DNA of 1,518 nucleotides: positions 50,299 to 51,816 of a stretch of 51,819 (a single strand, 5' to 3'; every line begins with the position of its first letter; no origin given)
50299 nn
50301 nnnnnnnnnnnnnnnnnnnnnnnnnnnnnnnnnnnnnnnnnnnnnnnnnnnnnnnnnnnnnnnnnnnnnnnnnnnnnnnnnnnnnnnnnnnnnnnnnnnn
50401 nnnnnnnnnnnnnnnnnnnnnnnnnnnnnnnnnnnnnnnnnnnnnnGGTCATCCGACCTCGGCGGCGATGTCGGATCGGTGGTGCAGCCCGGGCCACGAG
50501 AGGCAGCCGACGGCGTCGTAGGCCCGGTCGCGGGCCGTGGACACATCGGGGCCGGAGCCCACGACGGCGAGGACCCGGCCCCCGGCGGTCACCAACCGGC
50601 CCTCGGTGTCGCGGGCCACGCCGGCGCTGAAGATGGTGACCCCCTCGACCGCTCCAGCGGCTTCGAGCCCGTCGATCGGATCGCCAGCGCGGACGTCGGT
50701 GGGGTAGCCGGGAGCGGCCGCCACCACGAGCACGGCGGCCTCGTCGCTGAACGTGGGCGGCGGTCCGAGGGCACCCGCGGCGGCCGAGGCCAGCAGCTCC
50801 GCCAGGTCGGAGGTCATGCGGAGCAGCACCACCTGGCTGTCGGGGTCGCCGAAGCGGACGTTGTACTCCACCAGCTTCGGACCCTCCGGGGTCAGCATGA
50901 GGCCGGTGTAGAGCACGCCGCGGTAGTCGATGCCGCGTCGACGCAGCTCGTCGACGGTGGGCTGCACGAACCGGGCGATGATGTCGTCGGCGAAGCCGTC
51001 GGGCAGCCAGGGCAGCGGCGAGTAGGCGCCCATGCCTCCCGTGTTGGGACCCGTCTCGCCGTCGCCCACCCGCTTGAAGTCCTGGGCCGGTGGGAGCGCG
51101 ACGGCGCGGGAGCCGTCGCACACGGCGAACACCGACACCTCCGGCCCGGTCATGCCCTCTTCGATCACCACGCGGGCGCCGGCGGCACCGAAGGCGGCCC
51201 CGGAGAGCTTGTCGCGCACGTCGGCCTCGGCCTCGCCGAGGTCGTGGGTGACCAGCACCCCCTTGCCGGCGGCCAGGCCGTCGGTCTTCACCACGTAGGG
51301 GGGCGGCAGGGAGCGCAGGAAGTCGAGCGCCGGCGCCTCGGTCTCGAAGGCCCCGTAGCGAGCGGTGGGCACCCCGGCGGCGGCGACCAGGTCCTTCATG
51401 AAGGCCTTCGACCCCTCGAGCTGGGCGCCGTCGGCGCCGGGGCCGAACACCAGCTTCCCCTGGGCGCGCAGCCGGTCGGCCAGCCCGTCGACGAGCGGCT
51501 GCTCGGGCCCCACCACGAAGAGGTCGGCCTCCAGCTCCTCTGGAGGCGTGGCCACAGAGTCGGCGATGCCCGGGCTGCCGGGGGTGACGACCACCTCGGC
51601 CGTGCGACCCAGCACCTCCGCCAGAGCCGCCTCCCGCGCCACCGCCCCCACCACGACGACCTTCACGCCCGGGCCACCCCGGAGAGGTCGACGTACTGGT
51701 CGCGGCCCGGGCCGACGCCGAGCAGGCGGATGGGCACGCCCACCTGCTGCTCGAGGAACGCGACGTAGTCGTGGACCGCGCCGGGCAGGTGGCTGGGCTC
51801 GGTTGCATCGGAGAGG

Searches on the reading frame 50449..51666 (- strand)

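Call 52: search_protein_families(library=pfam, proteins=[window:50449-51666:-], max_evalue=0.001)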
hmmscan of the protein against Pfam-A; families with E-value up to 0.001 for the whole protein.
window:50449-51666:- (405 aa): 3 families
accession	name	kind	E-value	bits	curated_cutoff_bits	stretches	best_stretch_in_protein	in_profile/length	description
PF01071.24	GARS_A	-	9.6e-71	238.1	27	1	85-276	1-193/194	Phosphoribosylglycinamide synthetase, ATP-grasp (A) domain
PF02843.22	GARS_C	-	6.8e-26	90.9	34.8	1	311-402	1-91/92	Phosphoribosylglycinamide synthetase, C domain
PF02844.21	GARS_N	-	5.8e-16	59.5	29.5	1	1-84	1-100/100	Phosphoribosylglycinamide synthetase, N domain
